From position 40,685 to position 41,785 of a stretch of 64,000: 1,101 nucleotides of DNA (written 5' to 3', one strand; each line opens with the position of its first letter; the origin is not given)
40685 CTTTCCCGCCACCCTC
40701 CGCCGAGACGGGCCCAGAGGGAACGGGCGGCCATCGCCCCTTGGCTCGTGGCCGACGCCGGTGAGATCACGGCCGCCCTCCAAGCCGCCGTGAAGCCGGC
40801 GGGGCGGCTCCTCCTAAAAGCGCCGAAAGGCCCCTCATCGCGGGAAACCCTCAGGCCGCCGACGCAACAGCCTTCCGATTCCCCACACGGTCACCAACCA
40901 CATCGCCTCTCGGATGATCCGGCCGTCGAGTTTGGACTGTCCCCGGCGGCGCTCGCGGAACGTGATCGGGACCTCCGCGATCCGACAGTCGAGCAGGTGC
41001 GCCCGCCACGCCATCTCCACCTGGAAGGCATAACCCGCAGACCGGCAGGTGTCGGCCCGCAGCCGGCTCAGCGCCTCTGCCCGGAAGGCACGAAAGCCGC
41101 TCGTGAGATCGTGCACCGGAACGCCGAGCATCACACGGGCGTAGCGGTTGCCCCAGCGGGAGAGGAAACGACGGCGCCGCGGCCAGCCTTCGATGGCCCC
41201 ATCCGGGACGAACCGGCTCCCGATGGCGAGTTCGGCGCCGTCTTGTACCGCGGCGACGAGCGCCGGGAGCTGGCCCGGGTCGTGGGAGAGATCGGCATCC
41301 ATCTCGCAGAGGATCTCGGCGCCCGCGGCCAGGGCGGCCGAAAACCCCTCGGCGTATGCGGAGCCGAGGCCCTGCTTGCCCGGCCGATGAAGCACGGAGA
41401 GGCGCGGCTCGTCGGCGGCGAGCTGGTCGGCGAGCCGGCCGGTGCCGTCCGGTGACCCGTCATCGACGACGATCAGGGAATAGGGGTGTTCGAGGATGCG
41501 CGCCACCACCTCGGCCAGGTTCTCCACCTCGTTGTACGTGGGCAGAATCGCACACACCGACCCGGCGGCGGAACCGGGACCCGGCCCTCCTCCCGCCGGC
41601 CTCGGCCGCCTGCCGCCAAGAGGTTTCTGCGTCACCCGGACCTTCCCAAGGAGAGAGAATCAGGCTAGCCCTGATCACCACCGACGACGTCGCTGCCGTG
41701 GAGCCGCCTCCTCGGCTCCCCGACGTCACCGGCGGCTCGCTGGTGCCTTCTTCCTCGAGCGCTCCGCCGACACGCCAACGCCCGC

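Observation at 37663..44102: Envelope mannosylation-type cluster ending in an unusual MTHFS-phosphomannomutase fusion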

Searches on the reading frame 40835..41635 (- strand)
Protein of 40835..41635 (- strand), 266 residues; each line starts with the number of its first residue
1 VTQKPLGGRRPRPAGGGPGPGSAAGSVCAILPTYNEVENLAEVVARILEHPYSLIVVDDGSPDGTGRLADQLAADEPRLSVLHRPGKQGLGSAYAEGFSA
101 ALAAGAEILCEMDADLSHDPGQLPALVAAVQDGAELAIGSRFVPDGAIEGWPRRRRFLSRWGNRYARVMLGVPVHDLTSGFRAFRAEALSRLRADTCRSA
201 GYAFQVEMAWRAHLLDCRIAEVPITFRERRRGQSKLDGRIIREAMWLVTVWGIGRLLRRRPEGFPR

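Call 7: search_protein_families(library=pfam, proteins=[window:40835-41635:-], max_evalue=0.01)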
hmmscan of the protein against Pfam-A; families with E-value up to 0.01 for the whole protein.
window:40835-41635:- (266 aa): 2 families
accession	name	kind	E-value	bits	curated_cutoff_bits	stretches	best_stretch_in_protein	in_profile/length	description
PF00535.33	Glycos_transf_2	-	6.9e-33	114.4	23.3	1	29-192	2-167/168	Glycosyl transferase family 2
PF13641.12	Glyco_tranf_2_3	-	6.9e-06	26.7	27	1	27-191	3-173/230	Glycosyltransferase like family 2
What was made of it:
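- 40835..41635 (-): GT2 polyprenyl-phosphate hexose (probably mannose) synthase, Ppm1/DPM1-like. It matches PF00535 (call 7).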

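Call 8: search_protein_families(library=ncbifam, proteins=[window:40835-41635:-], max_evalue=0.01)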
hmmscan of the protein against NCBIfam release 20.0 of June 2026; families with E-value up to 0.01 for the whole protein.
window:40835-41635:- (266 aa): 17 families
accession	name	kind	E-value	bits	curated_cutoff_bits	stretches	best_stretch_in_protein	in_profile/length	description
TIGR04182.1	glyco_TIGR04182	equivalog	4.5e-21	75.5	325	1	27-237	2-202/293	S-layer glycoprotein N-glycosyltransferase AglJ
NF041391.1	DPhHxTase_Halo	equivalog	7.3e-15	54.5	375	1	33-237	3-193/213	dolichyl-phosphate hexose transferase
TIGR03937.1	PgaC_IcaA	equivalog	2e-12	46.8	422.3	1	26-136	46-156/407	poly-beta-1,6-N-acetyl-D-glucosamine synthase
TIGR03469.1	HpnB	hypoth_equivalog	2.3e-12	46.7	379.25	1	25-133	44-163/386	hopene-associated glycosyltransferase HpnB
NF058614.1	PPMAGASynPpgS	equivalog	3.3e-12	46.3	370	1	28-236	3-210/226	polyprenyl-phospho-N-acetylgalactosaminyl synthase PpgS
NF007986.1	PRK10714.1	equivalog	3.3e-11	42.8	529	1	27-237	8-211/316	undecaprenyl-phosphate 4-deoxy-4-formamido-L-arabinose transferase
NF047588.1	GlcsyltransPgfSStrep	equivalog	6.9e-10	38.6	500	1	38-192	21-167/308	glycosyltransferase PgfS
TIGR03965.1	mycofact_glyco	equivalog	3.1e-08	32.9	280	1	23-179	72-231/467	mycofactocin biosynthesis glycosyltransferase MftF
NF045692.1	OglycostaseCruG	equivalog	1.5e-07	30.7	600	1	22-132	38-154/386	2'-O-glycosyltransferase CruG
NF041875.1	EPS_EpsD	equivalog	4.1e-06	26.4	370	1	30-153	4-127/325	exopolysaccharide biosynthesis glycosyltransferase EpsD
TIGR04283.1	glyco_like_mftF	equivalog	1.7e-05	24.6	182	1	30-129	4-96/221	TIGR04283 family arsenosugar biosynthesis glycosyltransferase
NF010496.0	PRK13915.1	equivalog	3e-05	23.2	262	1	26-128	32-140/307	glucosyl-3-phosphoglycerate synthase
NF007482.0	PRK10073.1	equivalog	9.9e-05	21.5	423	1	27-122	8-102/334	glycosyltransferase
TIGR01556.1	rhamnosyltran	subfamily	0.00033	19.9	200.55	1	33-120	2-88/281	rhamnosyltransferase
NF047683.1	TeichurnBiosyTuaG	equivalog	0.00077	19.2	400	1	26-101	7-85/252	teichuronic acid biosynthesis protein TuaG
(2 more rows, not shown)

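Call 47: search_solved_structures(query=window:40835-41635:-, max_evalue=0.00001, show_alignments=1)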
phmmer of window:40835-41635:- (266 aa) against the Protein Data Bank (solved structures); distinct sequences matched with E-value up to 0.00001: 5.
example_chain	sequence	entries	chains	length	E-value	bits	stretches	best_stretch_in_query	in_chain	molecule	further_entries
5mlz_A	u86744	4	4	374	6.4e-35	124.4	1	26-244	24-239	Dolichol monophosphate mannose synthase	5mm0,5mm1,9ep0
9hwj_A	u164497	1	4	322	1.2e-11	48.1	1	27-241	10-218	Undecaprenyl-phosphate 4-deoxy-4-formamido-L-arabinose transferase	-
8vxh_A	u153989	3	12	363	7.3e-10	42.3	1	15-237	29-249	Undecaprenyl-phosphate 4-deoxy-4-formamido-L-arabinose transferase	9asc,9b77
9bhc_C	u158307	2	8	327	7.7e-09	38.9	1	26-237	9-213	Undecaprenyl-phosphate 4-deoxy-4-formamido-L-arabinose transferase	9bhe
3bcv_A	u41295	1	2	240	5.1e-06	29.7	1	26-113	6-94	Putative glycosyltransferase protein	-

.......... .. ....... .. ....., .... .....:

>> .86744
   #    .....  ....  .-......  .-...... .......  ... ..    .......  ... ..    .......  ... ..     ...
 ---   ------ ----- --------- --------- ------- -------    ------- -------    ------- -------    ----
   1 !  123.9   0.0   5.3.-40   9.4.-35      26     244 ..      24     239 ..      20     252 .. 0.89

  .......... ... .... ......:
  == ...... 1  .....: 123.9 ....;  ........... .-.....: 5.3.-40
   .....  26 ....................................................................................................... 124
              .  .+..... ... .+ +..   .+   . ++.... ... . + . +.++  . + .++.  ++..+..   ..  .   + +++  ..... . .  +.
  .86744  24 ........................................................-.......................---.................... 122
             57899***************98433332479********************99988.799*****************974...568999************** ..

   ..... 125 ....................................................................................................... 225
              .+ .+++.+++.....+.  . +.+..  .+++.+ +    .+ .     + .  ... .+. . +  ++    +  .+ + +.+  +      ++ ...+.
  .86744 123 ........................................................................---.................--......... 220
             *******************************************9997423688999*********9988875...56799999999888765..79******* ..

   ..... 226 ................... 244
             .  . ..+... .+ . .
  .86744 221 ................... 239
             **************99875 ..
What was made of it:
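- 40835..41635 (-): The best PDB hit is Dol-P-Man synthase 5MLZ (E 6e-35), with the DAD motif aligned (call 47).
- On Ppm1/DPM1 polyprenyl-phosphate mannose synthase (GT2): The 5MLZ alignment (E 6e-35) has DAD aligned to DAD (call 47).
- Closest known: Polyprenyl/dolichyl-phosphate mannose synthases. Same: The GT2 catalytic domain aligns over 219 residues with E 6e-35 and keeps the DAD motif (call 47).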

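Call 74: find_homologous_proteins(query=window:40835-41635:-, max_evalue=1e-20)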
Query window:40835-41635:- (266 aa): 7999 proteins with E <= 1e-20 among 8000 candidates; the best 120 are listed.
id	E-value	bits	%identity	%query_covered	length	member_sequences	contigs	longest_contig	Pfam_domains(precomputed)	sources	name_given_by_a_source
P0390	8.6e-154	529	99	90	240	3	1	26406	PF00535.33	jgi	-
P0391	5.2e-143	494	85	99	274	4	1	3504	PF00535.33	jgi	jgi:dolichol-phosphate mannosyltransferase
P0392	2.5e-134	465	80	99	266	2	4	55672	PF00535.33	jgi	-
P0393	9.0e-133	460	80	99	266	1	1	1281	PF00535.33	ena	-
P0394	1.7e-106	374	68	89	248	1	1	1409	PF13641.13,PF00535.33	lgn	-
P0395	1.8e-102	361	66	90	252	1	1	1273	PF13641.13,PF00535.33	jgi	jgi:dolichol-phosphate mannosyltransferase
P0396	6.2e-99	349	66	88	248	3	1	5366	PF13641.13,PF00535.33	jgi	-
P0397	4.5e-98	346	67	90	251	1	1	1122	PF00535.33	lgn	-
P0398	8.7e-98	345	67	89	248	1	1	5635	PF13641.13,PF00535.33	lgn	-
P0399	3.5e-94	334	65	89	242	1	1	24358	PF13641.13,PF00535.33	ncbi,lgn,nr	ncbi:MAG TPA: polyprenol monophosphomannose synthase [Acidimicrobiia bacterium]|nr:polyprenol monoph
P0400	5.9e-94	333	63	86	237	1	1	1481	PF00535.33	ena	-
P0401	6.3e-94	333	64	90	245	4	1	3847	PF00535.33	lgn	-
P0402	1.0e-93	332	65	86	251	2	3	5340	PF00535.33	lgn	-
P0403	4.6e-93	330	65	89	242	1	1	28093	PF13641.13,PF00535.33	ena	-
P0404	4.8e-93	330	64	85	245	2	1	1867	PF00535.33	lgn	-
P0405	1.0e-92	329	62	86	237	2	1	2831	PF13641.13,PF00535.33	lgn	-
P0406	3.8e-92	327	61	88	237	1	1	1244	PF13641.13,PF00535.33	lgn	-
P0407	9.5e-92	326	63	88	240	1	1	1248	PF00535.33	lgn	-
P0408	1.0e-91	326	63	90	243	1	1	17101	PF00535.33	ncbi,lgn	-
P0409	1.1e-91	325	64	88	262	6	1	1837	PF00535.33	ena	-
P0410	1.5e-91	325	61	86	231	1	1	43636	PF00535.33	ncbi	-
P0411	1.5e-91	325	62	88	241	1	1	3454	PF00535.33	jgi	jgi:dolichol-phosphate mannosyltransferase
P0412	1.7e-91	325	64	88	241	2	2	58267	PF00535.33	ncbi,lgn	-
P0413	2.0e-91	325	64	87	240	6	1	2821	PF00535.33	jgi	jgi:dolichol-phosphate mannosyltransferase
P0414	2.4e-91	324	62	89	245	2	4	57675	PF13641.13,PF00535.33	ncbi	-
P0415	3.7e-91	324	61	88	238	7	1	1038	PF00535.33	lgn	-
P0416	6.9e-91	323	61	89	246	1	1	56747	PF00535.33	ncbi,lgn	ncbi:MAG: polyprenol monophosphomannose synthase [Acidimicrobiia bacterium]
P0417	9.7e-91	322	62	88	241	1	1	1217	PF00535.33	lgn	-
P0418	1.3e-90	322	65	88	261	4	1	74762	PF00535.33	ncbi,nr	ncbi:MAG: hypothetical protein A2135_11440 [Actinobacteria bacterium RBG_16_67_15]|nr:MAG: hypotheti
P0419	1.5e-90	322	63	88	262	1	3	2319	PF00535.33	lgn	-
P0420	1.6e-90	322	61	88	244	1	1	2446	PF00535.33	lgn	-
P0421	1.7e-90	322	61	87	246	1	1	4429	PF00535.33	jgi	jgi:dolichol-phosphate mannosyltransferase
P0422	2.2e-90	321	62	88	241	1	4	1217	PF00535.33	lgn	-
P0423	2.6e-90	321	64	86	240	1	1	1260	PF13641.13,PF00535.33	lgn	-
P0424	3.0e-90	321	65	85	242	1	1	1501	PF13641.13,PF00535.33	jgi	jgi:dolichol-phosphate mannosyltransferase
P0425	3.8e-90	320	63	88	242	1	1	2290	PF00535.33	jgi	jgi:dolichol-phosphate mannosyltransferase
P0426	3.9e-90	320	63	87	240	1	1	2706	PF00535.33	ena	-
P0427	4.2e-90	320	63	88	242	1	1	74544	PF00535.33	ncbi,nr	ncbi:MAG TPA: polyprenol monophosphomannose synthase [Acidimicrobiia bacterium]|nr:polyprenol monoph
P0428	4.3e-90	320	63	88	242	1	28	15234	PF00535.33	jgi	jgi:dolichol-phosphate mannosyltransferase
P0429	4.7e-90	320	61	86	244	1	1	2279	PF00535.33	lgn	-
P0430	4.8e-90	320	63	88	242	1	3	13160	PF00535.33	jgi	jgi:dolichol-phosphate mannosyltransferase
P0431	5.4e-90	320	63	88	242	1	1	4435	PF00535.33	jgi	jgi:dolichol-phosphate mannosyltransferase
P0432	6.8e-90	320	62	89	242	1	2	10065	PF13641.13,PF00535.33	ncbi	-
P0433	8.3e-90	319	63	87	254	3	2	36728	PF13641.13,PF00535.33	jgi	jgi:dolichol-phosphate mannosyltransferase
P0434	9.3e-90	319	61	89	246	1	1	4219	PF00535.33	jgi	jgi:dolichol-phosphate mannosyltransferase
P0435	1.2e-89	319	61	90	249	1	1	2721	PF00535.33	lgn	-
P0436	1.4e-89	319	62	87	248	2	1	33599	PF00535.33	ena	-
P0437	1.5e-89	318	61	90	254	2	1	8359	PF00535.33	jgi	jgi:dolichol-phosphate mannosyltransferase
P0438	2.2e-89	318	64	87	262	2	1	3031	PF00535.33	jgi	jgi:dolichol-phosphate mannosyltransferase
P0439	2.2e-89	318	62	87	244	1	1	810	PF00535.33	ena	-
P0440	2.2e-89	318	62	87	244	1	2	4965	PF00535.33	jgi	jgi:dolichol-phosphate mannosyltransferase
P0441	2.2e-89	318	63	83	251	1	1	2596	PF00535.33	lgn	-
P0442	2.4e-89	318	62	87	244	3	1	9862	PF00535.33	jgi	-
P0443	2.6e-89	318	62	88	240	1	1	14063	PF00535.33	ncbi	ncbi:MAG: polyprenol monophosphomannose synthase [Actinomycetota bacterium]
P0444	2.7e-89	318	60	88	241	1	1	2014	PF00535.33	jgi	-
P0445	3.3e-89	317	64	87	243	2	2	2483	PF00535.33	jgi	jgi:dolichol-phosphate mannosyltransferase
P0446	3.4e-89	317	63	88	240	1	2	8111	PF00535.33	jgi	jgi:dolichol-phosphate mannosyltransferase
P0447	3.6e-89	317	63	88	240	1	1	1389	PF00535.33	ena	-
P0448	3.7e-89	317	63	86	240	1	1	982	PF00535.33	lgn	-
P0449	3.7e-89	317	63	85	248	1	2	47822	PF13641.13,PF00535.33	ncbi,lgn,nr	ncbi:MAG: polyprenol monophosphomannose synthase [Actinomycetota bacterium]|nr:polyprenol monophosph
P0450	3.8e-89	317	63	88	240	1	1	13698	PF00535.33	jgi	jgi:dolichol-phosphate mannosyltransferase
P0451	4.2e-89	317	62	88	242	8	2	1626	PF00535.33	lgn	-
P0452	4.3e-89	317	63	88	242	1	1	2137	PF00535.33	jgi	jgi:dolichol-phosphate mannosyltransferase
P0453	5.1e-89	317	58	88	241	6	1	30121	PF00535.33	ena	-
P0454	5.3e-89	317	60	88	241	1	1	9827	PF00535.33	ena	-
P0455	5.5e-89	317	61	88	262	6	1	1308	PF00535.33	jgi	jgi:dolichol-phosphate mannosyltransferase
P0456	5.6e-89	317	60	88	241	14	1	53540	PF00535.33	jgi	jgi:dolichol-phosphate mannosyltransferase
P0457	5.6e-89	317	61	90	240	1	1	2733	PF00535.33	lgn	-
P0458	6.0e-89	316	61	88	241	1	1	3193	PF00535.33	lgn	-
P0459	6.3e-89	316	59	88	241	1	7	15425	PF00535.33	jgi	jgi:dolichol-phosphate mannosyltransferase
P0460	6.3e-89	316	63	88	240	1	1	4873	PF00535.33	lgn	-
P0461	6.4e-89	316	63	88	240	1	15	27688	PF00535.33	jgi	jgi:dolichol-phosphate mannosyltransferase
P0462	6.5e-89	316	61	90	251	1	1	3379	PF00535.33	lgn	-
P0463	7.3e-89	316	63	88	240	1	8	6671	PF00535.33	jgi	jgi:dolichol-phosphate mannosyltransferase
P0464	7.7e-89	316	63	88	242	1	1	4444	PF00535.33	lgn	-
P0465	9.2e-89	316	62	90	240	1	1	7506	PF00535.33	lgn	-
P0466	1.0e-88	316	64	88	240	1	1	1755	PF00535.33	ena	-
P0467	1.1e-88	316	61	88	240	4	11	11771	PF00535.33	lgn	-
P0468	1.2e-88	315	62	87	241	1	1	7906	PF00535.33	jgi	jgi:dolichol-phosphate mannosyltransferase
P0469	1.4e-88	315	62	89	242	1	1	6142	PF00535.33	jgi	jgi:dolichol-phosphate mannosyltransferase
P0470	1.5e-88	315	62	88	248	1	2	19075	PF00535.33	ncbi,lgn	-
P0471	1.6e-88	315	62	88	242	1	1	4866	PF00535.33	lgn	-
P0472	1.6e-88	315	59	89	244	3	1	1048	PF00535.33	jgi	jgi:dolichol-phosphate mannosyltransferase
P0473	1.6e-88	315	62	87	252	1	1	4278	PF00535.33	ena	-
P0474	1.7e-88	315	61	87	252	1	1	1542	PF00535.33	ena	-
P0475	1.8e-88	315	61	89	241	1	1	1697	PF00535.33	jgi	jgi:dolichol-phosphate mannosyltransferase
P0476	2.1e-88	315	63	88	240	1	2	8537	PF00535.33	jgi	jgi:dolichol-phosphate mannosyltransferase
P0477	2.7e-88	314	58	88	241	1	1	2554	PF00535.33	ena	-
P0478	3.5e-88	314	61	88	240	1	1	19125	PF00535.33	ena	-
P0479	3.6e-88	314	63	88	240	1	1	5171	PF00535.33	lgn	-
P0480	3.8e-88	314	59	87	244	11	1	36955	PF00535.33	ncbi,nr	ncbi:MAG TPA: polyprenol monophosphomannose synthase [Acidimicrobiia bacterium]|nr:polyprenol monoph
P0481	4.5e-88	314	61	88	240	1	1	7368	PF00535.33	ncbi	-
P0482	4.9e-88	313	62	86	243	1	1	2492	PF00535.33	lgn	-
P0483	5.5e-88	313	63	88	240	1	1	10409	PF00535.33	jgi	jgi:dolichol-phosphate mannosyltransferase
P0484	5.5e-88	313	61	88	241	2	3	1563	PF00535.33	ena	-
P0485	6.5e-88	313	61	88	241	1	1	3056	PF00535.33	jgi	jgi:dolichol-phosphate mannosyltransferase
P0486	6.7e-88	313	61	90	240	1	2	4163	PF00535.33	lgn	-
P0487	7.6e-88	313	62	89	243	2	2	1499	PF00535.33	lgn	-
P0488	8.1e-88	313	60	89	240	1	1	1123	PF00535.33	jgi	jgi:dolichol-phosphate mannosyltransferase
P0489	8.6e-88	313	61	90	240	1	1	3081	PF00535.33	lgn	-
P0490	1.0e-87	312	61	88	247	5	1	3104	PF00535.33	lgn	-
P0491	1.2e-87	312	63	88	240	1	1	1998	PF00535.33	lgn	-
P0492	1.2e-87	312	62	88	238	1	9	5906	PF00535.33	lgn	-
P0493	1.4e-87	312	59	84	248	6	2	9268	PF00535.33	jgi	jgi:dolichol-phosphate mannosyltransferase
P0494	1.8e-87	312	63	88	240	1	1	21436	PF00535.33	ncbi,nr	ncbi:MAG TPA: polyprenol monophosphomannose synthase [Acidimicrobiia bacterium]|nr:polyprenol monoph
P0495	1.8e-87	312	62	89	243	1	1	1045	PF00535.33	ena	-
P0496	1.9e-87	312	60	88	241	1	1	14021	PF00535.33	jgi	jgi:dolichol-phosphate mannosyltransferase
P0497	2.2e-87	311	60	88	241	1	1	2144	PF00535.33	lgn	-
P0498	2.2e-87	311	60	88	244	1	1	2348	PF00535.33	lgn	-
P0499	3.1e-87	311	61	87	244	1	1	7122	PF00535.33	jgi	jgi:dolichol-phosphate mannosyltransferase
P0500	3.1e-87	311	60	90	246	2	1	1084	PF00535.33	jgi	-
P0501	4.1e-87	310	60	88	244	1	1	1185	PF00535.33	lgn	-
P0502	4.8e-87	310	60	88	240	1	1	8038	PF00535.33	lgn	-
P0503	5.3e-87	310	60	88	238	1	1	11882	PF00535.33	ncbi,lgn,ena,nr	ncbi:MAG: polyprenol monophosphomannose synthase [Acidimicrobiia bacterium]|nr:polyprenol monophosph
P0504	5.3e-87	310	61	88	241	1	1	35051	PF00535.33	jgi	jgi:dolichol-phosphate mannosyltransferase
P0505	5.6e-87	310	61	88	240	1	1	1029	PF00535.33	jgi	jgi:dolichol-phosphate mannosyltransferase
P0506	7.0e-87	310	59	87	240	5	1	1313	PF00535.33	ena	-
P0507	7.4e-87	310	60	86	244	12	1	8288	PF00535.33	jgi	-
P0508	7.5e-87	310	60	90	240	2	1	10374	PF00535.33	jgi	jgi:dolichol-phosphate mannosyltransferase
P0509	9.1e-87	309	61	88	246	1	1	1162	PF00535.33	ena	-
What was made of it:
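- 40835..41635 (-): Homologues at 58-65% identity are named polyprenol monophosphomannose synthase or Dol-P mannosyltransferase by their sources (call 74).
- On Ppm1/DPM1 polyprenyl-phosphate mannose synthase (GT2): Sources name the homologues accordingly (call 74).
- Closest known: Polyprenyl/dolichyl-phosphate mannose synthases. Same: Homologues are named polyprenol monophosphomannose synthase (call 74).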

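Call 75: find_encoding_contigs(protein=P0427, flank=6000, max_places=1)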
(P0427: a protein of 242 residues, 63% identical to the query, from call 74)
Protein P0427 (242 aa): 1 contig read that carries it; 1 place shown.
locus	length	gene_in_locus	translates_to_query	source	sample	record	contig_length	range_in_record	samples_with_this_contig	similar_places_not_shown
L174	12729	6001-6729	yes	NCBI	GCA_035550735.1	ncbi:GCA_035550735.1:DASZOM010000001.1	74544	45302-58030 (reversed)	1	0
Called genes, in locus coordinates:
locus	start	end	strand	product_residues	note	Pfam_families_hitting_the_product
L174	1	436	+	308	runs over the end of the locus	PF19187:HTH_PafC, PF13280:WYL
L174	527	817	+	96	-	-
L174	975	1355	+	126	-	PF02416:TatA_B_E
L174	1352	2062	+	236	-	PF00902:TatC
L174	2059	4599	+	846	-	PF00270:DEAD, PF04851:ResIII, PF22527:DEXQc_Suv3, PF00271:Helicase_C, PF26090:SH3_HelY, PF08148:DSHCT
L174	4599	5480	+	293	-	PF00781:DAGK_cat, PF19279:YegS_C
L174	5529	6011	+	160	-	-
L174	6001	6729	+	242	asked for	PF00535:Glycos_transf_2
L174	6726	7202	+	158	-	PF00583:Acetyltransf_1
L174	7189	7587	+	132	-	PF00293:NUDIX, PF14815:NUDIX_4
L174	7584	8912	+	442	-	PF01546:Peptidase_M20, PF07687:M20_dimer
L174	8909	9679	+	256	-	PF00702:Hydrolase, PF13344:Hydrolase_6, PF13242:Hydrolase_like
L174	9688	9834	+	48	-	-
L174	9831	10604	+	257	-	PF01513:NAD_kinase, PF20143:NAD_kinase_C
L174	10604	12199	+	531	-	PF13476:AAA_23, PF02463:SMC_N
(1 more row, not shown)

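Call 76: find_encoding_contigs(protein=P0416, flank=6000, max_places=1)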
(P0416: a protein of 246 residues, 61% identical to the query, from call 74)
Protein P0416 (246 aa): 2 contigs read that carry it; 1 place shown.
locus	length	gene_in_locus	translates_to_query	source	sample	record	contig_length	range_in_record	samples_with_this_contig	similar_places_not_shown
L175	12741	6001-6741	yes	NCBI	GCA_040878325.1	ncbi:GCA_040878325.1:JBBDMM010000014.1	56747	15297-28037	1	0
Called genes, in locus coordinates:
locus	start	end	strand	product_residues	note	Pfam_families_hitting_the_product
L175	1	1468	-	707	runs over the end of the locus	PF02665:Nitrate_red_gam, PF14697:Fer4_21 (faint), PF00037:Fer4 (faint), PF12797:Fer4_2 (faint), PF13183:Fer4_8, PF13187:Fer4_9, PF13237:Fer4_10, PF02754:CCG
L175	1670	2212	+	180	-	PF13489:Methyltransf_23, PF08241:Methyltransf_11, PF08242:Methyltransf_12, PF13649:Methyltransf_25 (weak)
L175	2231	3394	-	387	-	PF00535:Glycos_transf_2, PF26629:GT2_TM_C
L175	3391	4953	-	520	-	-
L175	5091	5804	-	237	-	PF01209:Ubie_methyltran (faint), PF13489:Methyltransf_23, PF13847:Methyltransf_31 (weak), PF08241:Methyltransf_11, PF08242:Methyltransf_12, PF13649:Methyltransf_25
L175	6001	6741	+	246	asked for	PF00535:Glycos_transf_2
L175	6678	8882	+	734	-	-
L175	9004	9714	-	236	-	PF04012:PspA_IM30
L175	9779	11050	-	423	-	PF20381:Rv1476 (weak)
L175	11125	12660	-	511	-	PF23500:DUF7133 (weak), PF07995:GSDH (weak)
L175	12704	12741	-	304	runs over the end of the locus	PF01619:Pro_dh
